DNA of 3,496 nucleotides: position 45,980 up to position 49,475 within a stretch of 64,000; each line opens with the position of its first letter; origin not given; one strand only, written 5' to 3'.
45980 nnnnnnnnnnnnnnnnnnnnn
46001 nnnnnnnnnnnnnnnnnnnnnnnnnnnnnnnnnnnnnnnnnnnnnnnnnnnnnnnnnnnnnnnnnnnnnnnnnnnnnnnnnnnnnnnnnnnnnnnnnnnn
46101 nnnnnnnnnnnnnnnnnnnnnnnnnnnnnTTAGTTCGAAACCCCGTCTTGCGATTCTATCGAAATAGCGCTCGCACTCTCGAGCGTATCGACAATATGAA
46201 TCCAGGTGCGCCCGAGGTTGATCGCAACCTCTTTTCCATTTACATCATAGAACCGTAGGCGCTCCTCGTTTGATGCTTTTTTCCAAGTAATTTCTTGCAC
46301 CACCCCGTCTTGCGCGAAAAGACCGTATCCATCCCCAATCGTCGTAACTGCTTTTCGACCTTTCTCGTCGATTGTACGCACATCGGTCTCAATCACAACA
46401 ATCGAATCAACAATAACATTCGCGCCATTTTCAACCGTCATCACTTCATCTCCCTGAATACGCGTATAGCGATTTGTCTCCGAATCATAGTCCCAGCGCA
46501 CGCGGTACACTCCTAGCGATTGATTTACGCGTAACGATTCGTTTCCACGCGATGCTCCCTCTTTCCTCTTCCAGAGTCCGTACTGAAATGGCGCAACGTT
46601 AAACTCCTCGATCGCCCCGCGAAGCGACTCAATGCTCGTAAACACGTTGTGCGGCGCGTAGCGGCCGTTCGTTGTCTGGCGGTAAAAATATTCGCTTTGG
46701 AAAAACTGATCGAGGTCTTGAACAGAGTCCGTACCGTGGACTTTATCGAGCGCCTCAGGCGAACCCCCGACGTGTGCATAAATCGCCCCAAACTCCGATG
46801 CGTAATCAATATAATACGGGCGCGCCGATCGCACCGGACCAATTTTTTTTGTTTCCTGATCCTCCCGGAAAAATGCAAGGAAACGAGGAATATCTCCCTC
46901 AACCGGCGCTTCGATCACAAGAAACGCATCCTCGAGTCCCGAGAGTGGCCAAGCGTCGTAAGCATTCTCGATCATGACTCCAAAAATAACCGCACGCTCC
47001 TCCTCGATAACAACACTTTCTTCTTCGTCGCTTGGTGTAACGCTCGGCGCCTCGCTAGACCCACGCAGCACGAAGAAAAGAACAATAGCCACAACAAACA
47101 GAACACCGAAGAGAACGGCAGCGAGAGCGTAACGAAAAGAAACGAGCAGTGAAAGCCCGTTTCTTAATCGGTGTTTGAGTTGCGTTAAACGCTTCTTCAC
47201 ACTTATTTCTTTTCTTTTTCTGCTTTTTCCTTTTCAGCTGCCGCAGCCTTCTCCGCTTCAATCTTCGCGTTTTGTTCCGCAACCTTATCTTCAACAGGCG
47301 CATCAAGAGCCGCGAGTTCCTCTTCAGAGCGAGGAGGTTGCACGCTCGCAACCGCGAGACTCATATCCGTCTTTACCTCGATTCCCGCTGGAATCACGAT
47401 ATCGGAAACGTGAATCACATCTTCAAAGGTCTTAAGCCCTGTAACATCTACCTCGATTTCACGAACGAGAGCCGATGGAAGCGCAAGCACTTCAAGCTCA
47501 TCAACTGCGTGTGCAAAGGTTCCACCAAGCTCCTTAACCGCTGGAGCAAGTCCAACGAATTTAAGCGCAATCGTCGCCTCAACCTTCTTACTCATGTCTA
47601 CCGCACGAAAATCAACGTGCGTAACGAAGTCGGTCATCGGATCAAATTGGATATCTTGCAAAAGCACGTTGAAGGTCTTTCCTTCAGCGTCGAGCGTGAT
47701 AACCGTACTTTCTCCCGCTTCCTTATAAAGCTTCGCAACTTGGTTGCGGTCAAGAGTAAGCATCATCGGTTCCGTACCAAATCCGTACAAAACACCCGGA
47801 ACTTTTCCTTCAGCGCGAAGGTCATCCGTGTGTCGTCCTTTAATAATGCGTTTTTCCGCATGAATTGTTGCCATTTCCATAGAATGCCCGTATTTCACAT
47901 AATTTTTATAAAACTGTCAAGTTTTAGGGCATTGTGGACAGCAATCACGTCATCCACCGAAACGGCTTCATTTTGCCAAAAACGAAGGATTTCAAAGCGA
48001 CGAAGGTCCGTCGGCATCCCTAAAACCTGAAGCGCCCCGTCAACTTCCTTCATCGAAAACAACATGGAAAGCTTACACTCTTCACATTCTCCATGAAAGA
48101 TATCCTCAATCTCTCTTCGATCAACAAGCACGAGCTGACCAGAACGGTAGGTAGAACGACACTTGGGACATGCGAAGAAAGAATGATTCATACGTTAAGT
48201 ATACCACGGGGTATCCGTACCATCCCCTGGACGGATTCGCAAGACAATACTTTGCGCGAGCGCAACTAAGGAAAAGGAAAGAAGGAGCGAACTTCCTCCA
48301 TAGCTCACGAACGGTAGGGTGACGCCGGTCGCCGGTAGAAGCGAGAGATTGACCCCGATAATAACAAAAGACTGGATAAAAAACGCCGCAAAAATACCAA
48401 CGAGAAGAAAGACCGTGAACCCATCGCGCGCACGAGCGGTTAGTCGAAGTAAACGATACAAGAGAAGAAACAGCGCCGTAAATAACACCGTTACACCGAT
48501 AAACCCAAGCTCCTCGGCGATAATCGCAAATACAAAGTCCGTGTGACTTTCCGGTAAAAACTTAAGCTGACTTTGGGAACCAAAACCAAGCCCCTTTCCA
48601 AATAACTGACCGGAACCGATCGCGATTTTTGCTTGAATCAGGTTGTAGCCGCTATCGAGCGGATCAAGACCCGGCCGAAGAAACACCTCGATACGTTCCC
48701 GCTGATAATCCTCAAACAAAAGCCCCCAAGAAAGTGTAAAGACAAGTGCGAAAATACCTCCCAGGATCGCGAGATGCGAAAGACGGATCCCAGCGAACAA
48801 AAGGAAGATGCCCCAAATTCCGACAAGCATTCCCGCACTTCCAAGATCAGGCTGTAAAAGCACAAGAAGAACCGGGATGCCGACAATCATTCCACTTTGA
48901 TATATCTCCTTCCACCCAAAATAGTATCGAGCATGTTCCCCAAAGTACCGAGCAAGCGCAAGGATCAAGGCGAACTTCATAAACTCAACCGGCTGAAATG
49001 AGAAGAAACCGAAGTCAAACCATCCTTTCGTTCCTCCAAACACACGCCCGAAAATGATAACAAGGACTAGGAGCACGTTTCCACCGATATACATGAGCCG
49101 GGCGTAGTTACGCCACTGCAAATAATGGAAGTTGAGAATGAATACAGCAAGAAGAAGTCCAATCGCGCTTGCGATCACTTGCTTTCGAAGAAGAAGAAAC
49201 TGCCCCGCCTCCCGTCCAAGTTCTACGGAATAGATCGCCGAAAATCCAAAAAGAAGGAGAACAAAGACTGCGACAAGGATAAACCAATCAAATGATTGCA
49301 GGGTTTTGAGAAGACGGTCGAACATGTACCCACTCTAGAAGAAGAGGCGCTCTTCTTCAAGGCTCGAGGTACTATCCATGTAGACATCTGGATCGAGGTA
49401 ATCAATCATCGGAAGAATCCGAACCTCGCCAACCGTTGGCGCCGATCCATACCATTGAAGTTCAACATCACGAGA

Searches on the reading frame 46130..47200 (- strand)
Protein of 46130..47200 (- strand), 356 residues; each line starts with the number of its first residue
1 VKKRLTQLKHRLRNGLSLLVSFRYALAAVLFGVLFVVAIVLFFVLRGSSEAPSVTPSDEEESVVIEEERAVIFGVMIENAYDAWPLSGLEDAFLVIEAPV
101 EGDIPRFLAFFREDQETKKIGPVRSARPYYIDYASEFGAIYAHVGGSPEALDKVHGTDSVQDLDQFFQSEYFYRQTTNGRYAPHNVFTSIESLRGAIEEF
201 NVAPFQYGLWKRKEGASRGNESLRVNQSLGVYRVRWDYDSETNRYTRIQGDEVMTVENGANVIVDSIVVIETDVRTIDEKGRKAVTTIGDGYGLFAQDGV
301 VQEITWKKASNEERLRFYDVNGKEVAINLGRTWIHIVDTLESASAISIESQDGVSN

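Call 102: search_protein_families(library=pfam, proteins=[window:46130-47200:-], max_evalue=0.001)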
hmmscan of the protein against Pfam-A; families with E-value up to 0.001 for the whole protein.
window:46130-47200:- (356 aa): 2 families
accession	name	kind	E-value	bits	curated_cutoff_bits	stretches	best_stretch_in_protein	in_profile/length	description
PF11258.13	DUF3048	-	3.4e-38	131.6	25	1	66-201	12-146/148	Protein of unknown function (DUF3048) N-terminal domain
PF17479.7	DUF3048_C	-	7.3e-24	84.8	25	1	233-334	10-114/114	Protein of unknown function (DUF3048) C-terminal domain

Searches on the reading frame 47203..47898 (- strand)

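Call 102: search_protein_families(library=pfam, proteins=[window:47203-47898:-], max_evalue=0.001)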
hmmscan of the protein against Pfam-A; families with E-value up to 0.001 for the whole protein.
window:47203-47898:- (231 aa): 2 families
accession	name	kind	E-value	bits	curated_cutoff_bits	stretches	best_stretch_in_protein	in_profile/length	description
PF01386.24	Ribosomal_L25p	-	1.5e-22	80.3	23.6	1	12-97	1-82/82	Ribosomal L25p family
PF14693.11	Ribosomal_TL5_C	-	3.5e-20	72.6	27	1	105-190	1-84/84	Ribosomal protein TL5, C-terminal domain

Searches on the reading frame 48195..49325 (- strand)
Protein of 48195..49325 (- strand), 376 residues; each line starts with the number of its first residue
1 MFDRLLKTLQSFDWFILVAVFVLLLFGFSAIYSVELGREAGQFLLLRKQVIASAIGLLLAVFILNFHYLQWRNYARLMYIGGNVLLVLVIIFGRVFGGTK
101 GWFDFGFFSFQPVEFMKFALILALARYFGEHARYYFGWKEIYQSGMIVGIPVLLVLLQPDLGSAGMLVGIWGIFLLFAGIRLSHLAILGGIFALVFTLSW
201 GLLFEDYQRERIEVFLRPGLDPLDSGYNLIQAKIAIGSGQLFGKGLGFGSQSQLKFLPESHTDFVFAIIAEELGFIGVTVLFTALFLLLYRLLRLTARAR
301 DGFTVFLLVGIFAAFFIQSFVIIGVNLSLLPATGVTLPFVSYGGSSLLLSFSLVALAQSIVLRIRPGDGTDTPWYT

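Call 102: search_protein_families(library=pfam, proteins=[window:48195-49325:-], max_evalue=0.001)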
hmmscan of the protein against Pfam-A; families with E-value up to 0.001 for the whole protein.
window:48195-49325:- (376 aa): 1 family
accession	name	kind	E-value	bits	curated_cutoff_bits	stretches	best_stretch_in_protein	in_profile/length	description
PF01098.24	FTSW_RODA_SPOVE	-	8e-89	298.5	26.4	1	18-360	5-350/356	Cell cycle protein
